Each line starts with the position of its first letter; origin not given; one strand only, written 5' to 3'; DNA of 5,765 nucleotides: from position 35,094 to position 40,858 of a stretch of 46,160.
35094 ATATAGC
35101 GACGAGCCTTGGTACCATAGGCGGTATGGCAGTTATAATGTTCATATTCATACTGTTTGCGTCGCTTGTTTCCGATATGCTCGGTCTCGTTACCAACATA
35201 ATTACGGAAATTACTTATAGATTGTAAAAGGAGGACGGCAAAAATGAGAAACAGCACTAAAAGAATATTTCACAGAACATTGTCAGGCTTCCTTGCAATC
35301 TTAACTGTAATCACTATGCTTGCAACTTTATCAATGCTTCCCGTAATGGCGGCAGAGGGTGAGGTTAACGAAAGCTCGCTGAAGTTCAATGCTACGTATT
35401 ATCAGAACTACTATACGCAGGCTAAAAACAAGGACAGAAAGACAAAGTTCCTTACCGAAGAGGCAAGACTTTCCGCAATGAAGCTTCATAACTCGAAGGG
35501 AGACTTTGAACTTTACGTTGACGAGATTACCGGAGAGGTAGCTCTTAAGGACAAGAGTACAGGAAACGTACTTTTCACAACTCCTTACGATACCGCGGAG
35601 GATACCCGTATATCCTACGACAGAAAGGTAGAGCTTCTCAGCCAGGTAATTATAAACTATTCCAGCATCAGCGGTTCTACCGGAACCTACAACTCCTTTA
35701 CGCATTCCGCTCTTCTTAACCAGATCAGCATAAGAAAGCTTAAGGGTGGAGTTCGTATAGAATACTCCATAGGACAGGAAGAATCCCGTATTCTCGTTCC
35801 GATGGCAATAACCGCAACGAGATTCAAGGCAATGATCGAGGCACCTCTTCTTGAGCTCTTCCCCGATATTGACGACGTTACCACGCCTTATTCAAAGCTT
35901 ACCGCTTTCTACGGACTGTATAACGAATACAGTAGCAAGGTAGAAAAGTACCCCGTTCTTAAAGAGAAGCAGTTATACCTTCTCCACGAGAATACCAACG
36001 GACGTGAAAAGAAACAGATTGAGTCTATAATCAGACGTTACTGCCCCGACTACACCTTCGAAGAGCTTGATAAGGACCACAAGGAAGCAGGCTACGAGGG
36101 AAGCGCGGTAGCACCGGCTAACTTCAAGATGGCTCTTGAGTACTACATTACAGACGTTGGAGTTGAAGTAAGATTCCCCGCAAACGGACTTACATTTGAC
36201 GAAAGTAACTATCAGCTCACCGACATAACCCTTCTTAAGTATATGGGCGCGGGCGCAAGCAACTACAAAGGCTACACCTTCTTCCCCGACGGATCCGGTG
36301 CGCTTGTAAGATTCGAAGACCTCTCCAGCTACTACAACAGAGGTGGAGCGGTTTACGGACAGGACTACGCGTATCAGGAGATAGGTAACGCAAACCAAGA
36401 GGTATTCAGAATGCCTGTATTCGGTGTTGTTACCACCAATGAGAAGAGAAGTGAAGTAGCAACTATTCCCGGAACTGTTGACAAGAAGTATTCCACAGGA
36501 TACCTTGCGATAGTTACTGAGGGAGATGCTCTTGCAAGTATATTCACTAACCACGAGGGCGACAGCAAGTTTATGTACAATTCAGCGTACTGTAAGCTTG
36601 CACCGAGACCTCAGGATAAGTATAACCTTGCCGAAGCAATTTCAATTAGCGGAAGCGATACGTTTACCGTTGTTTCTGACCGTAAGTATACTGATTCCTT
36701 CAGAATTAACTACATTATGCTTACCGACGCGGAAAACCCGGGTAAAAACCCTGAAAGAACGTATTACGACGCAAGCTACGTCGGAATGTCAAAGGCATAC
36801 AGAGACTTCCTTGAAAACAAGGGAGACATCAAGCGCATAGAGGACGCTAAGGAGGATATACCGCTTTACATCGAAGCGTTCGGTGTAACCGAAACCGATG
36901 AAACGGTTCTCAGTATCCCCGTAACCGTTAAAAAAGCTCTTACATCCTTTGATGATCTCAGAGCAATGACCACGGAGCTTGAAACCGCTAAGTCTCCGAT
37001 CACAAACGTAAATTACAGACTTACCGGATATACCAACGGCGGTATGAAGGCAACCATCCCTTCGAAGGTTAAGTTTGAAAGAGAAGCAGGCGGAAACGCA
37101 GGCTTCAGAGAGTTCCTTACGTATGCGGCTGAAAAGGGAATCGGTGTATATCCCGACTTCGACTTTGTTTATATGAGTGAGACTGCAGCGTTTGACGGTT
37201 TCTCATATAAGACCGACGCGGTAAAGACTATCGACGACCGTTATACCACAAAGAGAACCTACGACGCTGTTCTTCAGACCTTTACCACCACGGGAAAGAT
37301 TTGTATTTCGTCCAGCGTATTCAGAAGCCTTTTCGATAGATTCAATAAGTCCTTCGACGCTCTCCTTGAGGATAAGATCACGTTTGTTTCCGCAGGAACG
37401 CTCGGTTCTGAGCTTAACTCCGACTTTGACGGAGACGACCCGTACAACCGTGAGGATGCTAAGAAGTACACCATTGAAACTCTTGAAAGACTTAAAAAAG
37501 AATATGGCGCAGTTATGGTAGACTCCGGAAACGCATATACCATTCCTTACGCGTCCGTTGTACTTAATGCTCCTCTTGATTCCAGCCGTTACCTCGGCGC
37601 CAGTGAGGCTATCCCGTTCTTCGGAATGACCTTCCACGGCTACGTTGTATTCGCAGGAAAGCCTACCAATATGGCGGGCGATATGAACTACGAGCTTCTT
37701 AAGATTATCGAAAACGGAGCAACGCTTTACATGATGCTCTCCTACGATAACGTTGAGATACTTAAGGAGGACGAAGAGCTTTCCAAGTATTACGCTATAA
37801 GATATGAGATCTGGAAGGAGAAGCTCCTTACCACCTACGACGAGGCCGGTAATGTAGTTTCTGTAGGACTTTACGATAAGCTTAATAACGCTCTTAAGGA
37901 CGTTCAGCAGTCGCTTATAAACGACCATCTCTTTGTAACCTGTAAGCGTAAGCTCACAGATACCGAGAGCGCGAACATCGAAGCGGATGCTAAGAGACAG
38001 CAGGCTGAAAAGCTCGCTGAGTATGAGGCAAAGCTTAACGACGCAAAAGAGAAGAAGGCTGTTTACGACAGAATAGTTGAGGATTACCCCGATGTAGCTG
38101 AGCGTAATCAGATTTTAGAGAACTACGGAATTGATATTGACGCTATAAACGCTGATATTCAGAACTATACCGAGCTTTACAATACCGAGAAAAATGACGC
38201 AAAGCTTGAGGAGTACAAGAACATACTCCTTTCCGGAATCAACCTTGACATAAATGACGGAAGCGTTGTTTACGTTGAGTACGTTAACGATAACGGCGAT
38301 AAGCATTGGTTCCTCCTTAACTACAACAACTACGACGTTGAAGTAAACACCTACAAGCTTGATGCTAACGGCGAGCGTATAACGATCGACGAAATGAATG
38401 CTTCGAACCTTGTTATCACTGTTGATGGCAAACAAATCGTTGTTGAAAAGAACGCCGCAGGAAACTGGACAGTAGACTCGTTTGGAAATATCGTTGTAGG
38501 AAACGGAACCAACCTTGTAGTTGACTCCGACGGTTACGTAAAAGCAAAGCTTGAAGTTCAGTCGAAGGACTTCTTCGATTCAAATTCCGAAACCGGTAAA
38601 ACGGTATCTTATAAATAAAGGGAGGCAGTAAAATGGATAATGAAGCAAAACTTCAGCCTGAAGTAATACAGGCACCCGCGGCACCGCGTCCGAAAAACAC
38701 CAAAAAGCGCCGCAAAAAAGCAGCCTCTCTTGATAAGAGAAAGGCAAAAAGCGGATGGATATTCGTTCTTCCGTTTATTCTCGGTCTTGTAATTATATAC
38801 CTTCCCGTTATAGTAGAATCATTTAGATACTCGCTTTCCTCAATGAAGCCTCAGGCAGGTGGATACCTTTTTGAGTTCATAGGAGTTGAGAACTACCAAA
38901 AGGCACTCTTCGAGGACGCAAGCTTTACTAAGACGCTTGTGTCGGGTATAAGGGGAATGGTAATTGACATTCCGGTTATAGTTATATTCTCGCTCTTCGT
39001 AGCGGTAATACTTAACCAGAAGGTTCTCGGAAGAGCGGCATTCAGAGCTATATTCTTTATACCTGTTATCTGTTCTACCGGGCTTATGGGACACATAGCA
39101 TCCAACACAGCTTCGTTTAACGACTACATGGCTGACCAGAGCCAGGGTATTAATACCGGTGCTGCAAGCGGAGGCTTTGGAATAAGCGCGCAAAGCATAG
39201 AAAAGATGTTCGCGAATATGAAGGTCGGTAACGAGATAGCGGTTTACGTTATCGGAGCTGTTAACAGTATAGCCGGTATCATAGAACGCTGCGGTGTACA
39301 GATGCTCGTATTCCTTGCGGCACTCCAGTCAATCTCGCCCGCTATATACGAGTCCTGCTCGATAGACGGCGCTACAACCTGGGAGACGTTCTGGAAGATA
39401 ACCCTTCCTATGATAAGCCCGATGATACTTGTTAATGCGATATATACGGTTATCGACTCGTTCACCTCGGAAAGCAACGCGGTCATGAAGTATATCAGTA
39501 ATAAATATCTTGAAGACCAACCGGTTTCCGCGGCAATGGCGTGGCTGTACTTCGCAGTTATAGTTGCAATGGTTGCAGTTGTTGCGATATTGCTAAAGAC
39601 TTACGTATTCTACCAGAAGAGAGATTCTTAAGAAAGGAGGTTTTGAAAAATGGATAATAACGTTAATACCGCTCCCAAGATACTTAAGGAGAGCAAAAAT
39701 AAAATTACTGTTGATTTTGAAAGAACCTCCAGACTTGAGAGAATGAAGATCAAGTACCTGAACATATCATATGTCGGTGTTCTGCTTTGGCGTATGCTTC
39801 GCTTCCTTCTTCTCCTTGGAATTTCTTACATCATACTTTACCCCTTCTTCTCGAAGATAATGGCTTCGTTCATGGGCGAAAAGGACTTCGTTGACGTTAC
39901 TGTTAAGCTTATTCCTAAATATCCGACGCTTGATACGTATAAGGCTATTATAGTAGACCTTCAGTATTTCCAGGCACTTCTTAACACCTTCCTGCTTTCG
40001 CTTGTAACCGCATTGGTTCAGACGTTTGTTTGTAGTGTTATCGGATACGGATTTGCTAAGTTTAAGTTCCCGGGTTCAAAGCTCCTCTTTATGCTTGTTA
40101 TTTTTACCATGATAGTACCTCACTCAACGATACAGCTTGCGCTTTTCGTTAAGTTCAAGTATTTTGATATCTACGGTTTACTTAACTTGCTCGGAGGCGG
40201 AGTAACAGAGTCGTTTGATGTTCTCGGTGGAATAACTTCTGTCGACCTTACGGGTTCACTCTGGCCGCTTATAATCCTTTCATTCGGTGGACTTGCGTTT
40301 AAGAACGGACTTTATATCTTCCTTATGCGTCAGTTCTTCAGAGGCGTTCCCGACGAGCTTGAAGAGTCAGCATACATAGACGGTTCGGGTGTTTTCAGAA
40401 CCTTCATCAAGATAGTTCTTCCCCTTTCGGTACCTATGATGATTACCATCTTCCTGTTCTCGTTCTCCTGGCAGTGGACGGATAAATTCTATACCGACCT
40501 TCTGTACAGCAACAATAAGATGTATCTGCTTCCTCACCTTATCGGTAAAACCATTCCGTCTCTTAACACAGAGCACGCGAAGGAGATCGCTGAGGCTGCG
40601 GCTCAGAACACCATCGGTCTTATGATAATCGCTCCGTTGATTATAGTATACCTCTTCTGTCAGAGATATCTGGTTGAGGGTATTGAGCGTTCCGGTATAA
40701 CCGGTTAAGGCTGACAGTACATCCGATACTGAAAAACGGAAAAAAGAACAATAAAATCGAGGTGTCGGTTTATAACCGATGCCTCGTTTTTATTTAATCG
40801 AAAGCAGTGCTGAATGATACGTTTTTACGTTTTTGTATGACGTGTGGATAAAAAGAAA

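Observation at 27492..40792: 13-kb operon without an ATPase or regulator, joining two ABC permease pairs to three giant extracytoplasmic proteins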

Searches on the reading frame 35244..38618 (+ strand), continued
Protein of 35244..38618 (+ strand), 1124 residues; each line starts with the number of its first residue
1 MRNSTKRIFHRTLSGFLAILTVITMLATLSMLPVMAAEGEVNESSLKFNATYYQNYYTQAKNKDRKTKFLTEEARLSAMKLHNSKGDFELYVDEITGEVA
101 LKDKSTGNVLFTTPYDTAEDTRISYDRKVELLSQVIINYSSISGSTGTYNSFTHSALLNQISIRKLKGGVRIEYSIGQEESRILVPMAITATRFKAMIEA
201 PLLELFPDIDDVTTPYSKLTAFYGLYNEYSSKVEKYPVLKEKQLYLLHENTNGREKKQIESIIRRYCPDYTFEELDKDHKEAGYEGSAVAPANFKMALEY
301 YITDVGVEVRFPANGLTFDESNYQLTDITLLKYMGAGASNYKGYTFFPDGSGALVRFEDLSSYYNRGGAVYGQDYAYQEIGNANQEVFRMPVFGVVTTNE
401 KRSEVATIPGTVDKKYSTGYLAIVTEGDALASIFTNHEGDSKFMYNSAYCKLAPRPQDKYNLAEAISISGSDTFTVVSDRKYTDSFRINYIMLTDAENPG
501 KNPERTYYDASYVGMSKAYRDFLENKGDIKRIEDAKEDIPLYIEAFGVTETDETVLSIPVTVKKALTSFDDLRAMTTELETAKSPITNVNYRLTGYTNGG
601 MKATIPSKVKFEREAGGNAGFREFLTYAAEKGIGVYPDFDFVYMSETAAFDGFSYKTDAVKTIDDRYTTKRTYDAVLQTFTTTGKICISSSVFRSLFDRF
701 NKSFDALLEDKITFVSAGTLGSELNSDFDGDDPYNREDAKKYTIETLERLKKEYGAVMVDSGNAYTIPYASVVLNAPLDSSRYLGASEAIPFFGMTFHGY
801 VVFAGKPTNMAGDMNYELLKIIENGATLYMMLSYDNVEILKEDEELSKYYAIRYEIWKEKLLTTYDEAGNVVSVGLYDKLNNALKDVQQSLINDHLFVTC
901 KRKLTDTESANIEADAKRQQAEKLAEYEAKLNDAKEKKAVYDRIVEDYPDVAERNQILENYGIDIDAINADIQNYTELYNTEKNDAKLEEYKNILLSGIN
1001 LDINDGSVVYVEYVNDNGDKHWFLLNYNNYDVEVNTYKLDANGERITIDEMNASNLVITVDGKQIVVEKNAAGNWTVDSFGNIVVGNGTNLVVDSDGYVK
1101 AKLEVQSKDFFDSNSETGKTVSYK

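Call 66: search_protein_representatives(alignment_id=A2)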
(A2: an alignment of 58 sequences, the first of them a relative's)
Query: 58 sequences, 1054 profile positions. Proteins with E-value up to 0.001 (for the whole library): 5410; up to 1e-10: 4369; up to 1e-30: 2902. The best 150 are listed.
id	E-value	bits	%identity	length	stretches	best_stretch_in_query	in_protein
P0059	0.0e+00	1530.4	-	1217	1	2-1047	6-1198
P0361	0.0e+00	1501.2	-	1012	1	2-1050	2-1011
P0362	0.0e+00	1452.6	-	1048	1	6-1051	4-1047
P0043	0.0e+00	1444.1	-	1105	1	1-1053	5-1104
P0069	0.0e+00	1419.9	-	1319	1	1-1047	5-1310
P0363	0.0e+00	1361.2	-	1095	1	6-1050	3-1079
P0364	0.0e+00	1350.0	-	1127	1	6-1047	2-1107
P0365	0.0e+00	1334.2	-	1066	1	1-1051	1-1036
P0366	0.0e+00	1329.8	-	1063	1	3-1048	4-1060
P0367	0.0e+00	1281.5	-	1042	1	5-1050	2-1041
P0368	0.0e+00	1279.6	-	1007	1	58-1051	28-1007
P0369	0.0e+00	1268.2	-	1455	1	1-991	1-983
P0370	0.0e+00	1253.4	-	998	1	5-1050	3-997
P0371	0.0e+00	1245.3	-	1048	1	7-1050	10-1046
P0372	0.0e+00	1242.8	-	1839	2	5-961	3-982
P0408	0.0e+00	1165.4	-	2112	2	7-972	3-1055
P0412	0.0e+00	1155.4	-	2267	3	215-982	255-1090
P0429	0.0e+00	1131.0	-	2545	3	213-990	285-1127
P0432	0.0e+00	1128.7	-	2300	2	9-995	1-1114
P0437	0.0e+00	1124.0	-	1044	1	5-1049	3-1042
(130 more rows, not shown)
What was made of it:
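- On DUF5696 (PF18952): The family has 5410 representatives at 50% identity (call 66).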

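Call 84: search_protein_families(library=pfam, proteins=[P0429, P0432, P0412, P0408], max_evalue=0.0001)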
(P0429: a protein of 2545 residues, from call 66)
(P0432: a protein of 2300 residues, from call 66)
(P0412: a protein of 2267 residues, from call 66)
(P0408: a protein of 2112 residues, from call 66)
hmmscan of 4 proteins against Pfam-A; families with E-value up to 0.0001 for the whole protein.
P0429 (2545 aa): 1 family
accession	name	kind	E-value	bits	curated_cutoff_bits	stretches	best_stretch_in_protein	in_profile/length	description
PF18952.6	DUF5696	-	5.4e-113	379.1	25.6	2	524-1021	130-576/612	Family of unknown function (DUF5696)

P0432 (2300 aa): 1 family
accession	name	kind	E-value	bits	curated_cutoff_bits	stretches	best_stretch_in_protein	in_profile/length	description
PF18952.6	DUF5696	-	8.2e-122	408.2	25.6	3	705-1010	279-576/612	Family of unknown function (DUF5696)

P0412 (2267 aa): 1 family
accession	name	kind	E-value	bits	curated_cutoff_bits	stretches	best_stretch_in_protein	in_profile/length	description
PF18952.6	DUF5696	-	6.4e-117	392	25.6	3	682-990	277-577/612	Family of unknown function (DUF5696)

P0408 (2112 aa): 1 family
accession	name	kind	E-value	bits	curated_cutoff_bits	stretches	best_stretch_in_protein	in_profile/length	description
PF18952.6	DUF5696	-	1.2e-117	394.4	25.6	2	477-954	132-576/612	Family of unknown function (DUF5696)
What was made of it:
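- Tried and rejected: Very long DUF5696 family members (2100-2545 aa) carry no additional Pfam domain that would hint at function (call 84).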

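Call 90: find_encoding_contigs(protein=P0001, flank=10000, max_places=1)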
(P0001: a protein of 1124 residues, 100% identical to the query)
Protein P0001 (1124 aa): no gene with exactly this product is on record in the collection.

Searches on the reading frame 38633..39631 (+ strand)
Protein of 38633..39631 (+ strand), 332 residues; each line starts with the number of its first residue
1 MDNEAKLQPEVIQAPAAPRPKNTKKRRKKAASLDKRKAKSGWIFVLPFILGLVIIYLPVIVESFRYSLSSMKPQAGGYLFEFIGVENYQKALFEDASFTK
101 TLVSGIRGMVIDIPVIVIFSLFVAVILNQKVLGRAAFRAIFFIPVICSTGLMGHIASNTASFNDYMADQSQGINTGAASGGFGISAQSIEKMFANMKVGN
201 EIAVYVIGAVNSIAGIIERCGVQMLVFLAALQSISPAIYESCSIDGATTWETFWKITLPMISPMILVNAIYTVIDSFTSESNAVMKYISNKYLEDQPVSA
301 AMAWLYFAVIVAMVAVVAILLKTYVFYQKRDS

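Call 3: search_protein_families(library=pfam, proteins=[window:38633-39631:+], max_evalue=0.01)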
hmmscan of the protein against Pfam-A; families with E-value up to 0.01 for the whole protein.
window:38633-39631:+ (332 aa): 1 family
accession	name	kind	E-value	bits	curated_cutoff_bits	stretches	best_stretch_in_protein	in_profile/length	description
PF00528.27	BPD_transp_1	-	1.3e-08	35.2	26.4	1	224-321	69-169/184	Binding-protein-dependent transport system inner membrane component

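Call 5: search_protein_families(library=ncbifam, proteins=[window:38633-39631:+], max_evalue=0.01)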
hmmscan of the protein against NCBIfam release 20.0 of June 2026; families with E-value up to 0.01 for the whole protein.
window:38633-39631:+ (332 aa): 9 families
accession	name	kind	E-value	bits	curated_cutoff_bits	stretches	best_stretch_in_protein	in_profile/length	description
NF007852.0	PRK10561.1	equivalog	1.3e-14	54.8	335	2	213-278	163-232/295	sn-glycerol-3-phosphate ABC transporter permease UgpA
NF008232.0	PRK10999.1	equivalog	3.3e-05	22.8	392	1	82-264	264-432/520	maltose ABC transporter permease MalF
NF008231.0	PRK10998.1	equivalog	3.8e-05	23.4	261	1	220-279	168-229/296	maltose ABC transporter permease MalG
NF040932.1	ABC_arch_GlcU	equivalog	5.4e-05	23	340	1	222-277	150-202/272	glucose ABC transporter permease GlcU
TIGR03262.1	PhnU2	equivalog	0.00012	20.9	593.25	2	213-292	414-493/546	putative 2-aminoethylphosphonate ABC transporter permease subunit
NF006939.0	PRK09421.1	equivalog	0.00017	21.1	262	1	229-303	114-187/230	molybdate ABC transporter permease subunit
TIGR01581.1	Mo_ABC_porter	hypoth_equivalog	0.00024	20.6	210.3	1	225-320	120-214/225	ABC transporter permease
TIGR00969.1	3a0106s02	subfamily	0.0011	18.5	240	1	231-274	166-209/272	sulfate ABC transporter permease subunit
NF040931.1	ABC_arch_GlcT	equivalog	0.0019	17.9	360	1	220-281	155-216/278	glucose ABC transporter permease GlcT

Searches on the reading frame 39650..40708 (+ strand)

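Call 3: search_protein_families(library=pfam, proteins=[window:39650-40708:+], max_evalue=0.01)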
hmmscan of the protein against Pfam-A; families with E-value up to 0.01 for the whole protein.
window:39650-40708:+ (352 aa): 1 family
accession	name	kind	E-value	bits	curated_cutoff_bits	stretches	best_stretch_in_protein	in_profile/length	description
PF00528.27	BPD_transp_1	-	1.4e-15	57.9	26.4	1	130-345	3-182/184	Binding-protein-dependent transport system inner membrane component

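Call 5: search_protein_families(library=ncbifam, proteins=[window:39650-40708:+], max_evalue=0.01)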
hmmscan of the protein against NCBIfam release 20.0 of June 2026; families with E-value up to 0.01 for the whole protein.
window:39650-40708:+ (352 aa): 13 families
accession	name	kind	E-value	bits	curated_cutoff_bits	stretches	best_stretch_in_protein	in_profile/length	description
NF008210.0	PRK10973.1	equivalog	4.9e-20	72.4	297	2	223-345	159-276/281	sn-glycerol-3-phosphate ABC transporter permease UgpE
NF008231.0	PRK10998.1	equivalog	2.3e-19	70.1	261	1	105-351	80-295/296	maltose ABC transporter permease MalG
NF040932.1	ABC_arch_GlcU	equivalog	2.3e-17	63.5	340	2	212-347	138-266/272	glucose ABC transporter permease GlcU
TIGR01581.1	Mo_ABC_porter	hypoth_equivalog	3.5e-10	39.8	210.3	2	221-273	117-169/225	ABC transporter permease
NF040839.1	tungstate_WtpB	equivalog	1.6e-09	37.8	340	1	91-272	27-190/251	tungstate ABC transporter permease WtpB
NF007044.0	PRK09497.1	equivalog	1e-07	31.7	348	1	59-341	17-278/285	spermidine/putrescine ABC transporter permease PotB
NF007047.0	PRK09500.1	equivalog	4.8e-07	29.7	326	1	60-184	15-135/257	spermidine/putrescine ABC transporter permease PotC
TIGR02139.1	permease_CysT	equivalog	4.3e-06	26.5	246.1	1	93-275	35-200/265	sulfate ABC transporter permease subunit CysT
TIGR02141.1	modB_ABC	equivalog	1.6e-05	24.6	182.6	1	113-273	3-146/208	molybdate ABC transporter permease subunit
NF008232.0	PRK10999.1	equivalog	5.4e-05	22.1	392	1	225-277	393-445/520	maltose ABC transporter permease MalF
NF006939.0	PRK09421.1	equivalog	0.00023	20.7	262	1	106-273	8-159/230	molybdate ABC transporter permease subunit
NF008208.0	PRK10971.1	equivalog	0.00099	18.7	415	1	95-273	45-206/277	sulfate/thiosulfate ABC transporter permease CysT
TIGR00969.1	3a0106s02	subfamily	0.0038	16.7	240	0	94-167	47-120/272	sulfate ABC transporter permease subunit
